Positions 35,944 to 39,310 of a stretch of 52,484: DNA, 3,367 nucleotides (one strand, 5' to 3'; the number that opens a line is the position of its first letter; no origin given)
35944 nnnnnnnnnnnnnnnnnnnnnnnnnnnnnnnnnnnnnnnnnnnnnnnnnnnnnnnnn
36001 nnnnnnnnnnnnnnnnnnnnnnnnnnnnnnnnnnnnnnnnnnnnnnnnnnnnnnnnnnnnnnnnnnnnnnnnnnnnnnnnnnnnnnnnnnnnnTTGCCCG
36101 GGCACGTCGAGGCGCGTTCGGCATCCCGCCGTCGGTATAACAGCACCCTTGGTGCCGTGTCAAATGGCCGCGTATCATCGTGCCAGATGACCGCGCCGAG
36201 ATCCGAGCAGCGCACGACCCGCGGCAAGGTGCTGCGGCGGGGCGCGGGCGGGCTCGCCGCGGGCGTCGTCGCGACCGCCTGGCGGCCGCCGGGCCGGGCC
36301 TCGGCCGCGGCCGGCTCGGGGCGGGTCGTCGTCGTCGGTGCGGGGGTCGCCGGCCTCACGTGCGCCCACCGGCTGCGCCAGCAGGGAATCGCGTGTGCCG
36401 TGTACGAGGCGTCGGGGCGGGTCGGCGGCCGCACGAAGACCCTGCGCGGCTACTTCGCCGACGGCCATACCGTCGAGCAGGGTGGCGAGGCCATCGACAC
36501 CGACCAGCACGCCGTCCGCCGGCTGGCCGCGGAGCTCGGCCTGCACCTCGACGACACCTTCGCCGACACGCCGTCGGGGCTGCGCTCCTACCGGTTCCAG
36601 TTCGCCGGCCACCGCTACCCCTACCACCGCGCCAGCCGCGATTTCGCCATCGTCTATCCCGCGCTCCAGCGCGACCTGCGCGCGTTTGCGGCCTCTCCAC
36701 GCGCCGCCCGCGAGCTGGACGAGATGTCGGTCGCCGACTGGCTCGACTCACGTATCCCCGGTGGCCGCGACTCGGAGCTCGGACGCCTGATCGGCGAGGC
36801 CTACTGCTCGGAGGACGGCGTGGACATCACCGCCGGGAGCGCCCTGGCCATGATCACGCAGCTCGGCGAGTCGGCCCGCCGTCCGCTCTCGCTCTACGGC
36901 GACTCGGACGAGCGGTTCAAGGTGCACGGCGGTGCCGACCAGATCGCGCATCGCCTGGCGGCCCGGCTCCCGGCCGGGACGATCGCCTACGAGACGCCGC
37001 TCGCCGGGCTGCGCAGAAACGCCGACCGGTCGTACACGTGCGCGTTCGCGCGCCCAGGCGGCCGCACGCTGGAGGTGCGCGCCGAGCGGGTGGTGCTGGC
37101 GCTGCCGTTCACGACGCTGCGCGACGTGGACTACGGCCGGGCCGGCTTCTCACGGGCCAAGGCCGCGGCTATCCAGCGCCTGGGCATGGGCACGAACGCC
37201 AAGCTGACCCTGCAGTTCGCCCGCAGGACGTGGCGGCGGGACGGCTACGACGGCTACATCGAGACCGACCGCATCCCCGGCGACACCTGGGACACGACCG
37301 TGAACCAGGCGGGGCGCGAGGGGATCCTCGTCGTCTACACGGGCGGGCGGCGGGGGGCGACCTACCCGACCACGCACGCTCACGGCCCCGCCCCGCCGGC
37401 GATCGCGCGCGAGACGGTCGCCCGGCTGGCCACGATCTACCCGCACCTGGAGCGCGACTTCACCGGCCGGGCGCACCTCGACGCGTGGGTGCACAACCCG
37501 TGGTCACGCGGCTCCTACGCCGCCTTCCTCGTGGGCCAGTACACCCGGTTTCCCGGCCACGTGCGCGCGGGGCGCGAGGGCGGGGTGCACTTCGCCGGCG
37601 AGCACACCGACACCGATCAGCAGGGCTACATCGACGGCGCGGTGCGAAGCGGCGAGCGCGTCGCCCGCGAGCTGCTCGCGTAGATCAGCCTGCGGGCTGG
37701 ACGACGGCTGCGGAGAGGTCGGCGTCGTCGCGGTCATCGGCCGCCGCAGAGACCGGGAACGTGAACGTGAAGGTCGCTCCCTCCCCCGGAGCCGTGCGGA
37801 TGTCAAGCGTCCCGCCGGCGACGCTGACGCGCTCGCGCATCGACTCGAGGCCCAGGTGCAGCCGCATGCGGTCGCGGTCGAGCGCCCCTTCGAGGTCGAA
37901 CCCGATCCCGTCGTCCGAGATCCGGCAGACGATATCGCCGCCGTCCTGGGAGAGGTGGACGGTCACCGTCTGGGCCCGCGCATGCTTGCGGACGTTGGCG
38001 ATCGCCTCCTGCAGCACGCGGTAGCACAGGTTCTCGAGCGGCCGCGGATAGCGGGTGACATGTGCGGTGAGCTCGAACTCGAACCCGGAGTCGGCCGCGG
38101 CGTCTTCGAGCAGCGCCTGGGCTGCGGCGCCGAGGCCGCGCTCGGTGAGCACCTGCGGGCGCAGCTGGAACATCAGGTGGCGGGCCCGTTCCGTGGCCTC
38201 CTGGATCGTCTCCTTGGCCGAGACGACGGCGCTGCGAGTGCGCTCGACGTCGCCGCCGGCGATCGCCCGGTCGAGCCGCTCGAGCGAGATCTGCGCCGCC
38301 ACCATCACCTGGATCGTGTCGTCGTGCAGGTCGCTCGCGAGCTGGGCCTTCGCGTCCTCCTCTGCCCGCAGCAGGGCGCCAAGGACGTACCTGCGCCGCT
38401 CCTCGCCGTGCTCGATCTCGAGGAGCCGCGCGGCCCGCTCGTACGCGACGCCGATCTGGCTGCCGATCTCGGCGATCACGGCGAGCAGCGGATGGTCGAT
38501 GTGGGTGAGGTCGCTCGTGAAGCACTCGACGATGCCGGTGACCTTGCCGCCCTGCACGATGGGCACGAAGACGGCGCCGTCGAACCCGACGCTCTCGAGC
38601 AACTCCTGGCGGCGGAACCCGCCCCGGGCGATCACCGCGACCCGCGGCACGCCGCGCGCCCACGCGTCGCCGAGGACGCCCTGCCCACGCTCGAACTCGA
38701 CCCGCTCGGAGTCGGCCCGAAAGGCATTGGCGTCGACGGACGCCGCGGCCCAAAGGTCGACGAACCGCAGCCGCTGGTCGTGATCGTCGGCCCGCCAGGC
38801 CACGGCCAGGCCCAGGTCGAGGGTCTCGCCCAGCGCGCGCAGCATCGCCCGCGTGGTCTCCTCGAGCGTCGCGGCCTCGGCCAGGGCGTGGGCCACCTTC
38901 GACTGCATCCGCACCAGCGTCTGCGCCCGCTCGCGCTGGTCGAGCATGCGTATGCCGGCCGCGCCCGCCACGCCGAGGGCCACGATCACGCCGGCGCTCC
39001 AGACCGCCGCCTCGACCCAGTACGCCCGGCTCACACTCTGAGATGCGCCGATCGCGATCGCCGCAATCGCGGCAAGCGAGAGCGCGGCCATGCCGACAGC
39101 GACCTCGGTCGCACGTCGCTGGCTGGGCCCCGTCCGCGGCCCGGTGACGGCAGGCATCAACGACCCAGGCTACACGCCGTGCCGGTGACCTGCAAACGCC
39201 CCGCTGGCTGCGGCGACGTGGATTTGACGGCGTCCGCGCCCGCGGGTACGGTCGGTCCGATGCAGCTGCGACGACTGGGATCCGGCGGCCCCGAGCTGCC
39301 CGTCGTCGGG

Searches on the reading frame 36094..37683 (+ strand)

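Call 20: search_protein_families(library=pfam, proteins=[window:36094-37683:+], max_evalue=0.00001)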
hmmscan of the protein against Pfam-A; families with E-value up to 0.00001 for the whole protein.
window:36094-37683:+ (529 aa): 4 families
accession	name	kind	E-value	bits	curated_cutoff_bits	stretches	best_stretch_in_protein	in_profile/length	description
PF01593.30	Amino_oxidase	-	2.5e-52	179.1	19.8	1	85-528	1-443/443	Flavin containing amine oxidoreductase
PF13450.12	NAD_binding_8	-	1.1e-13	51.7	21.9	1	80-148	1-68/68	NAD(P)-binding Rossmann-like domain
PF00890.30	FAD_binding_2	-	3.6e-10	40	20.4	1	78-116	2-40/414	FAD binding domain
PF01266.30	DAO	-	2.2e-07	31.2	27.9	1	77-151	1-81/353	FAD dependent oxidoreductase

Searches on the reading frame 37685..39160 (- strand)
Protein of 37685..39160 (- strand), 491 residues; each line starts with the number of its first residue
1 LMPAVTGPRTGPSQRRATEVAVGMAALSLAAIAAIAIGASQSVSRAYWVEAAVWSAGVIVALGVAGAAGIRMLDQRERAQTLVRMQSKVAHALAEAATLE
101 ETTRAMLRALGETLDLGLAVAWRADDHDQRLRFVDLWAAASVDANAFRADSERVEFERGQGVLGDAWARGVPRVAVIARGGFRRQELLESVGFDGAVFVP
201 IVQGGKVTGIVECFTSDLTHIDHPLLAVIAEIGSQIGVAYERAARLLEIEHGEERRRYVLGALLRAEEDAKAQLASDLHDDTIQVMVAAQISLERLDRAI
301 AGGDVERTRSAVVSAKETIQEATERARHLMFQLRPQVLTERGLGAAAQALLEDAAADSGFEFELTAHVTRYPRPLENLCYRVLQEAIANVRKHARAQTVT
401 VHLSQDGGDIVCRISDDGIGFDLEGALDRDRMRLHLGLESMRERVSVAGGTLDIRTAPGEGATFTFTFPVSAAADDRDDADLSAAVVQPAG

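Call 20: search_protein_families(library=pfam, proteins=[window:37685-39160:-], max_evalue=0.00001)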
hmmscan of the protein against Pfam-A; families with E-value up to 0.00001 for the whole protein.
window:37685-39160:- (491 aa): 3 families
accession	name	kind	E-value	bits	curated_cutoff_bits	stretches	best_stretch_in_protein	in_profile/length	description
PF02518.31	HATPase_c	-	1.5e-14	54.8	26.4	1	378-470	5-109/111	Histidine kinase-, DNA gyrase B-, and HSP90-like ATPase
PF13185.12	GAF_2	-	7.5e-10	39.6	28.6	1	96-239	1-134/136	GAF domain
PF07730.19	HisKA_3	-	2e-07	31.9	24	1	272-338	3-68/68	Histidine kinase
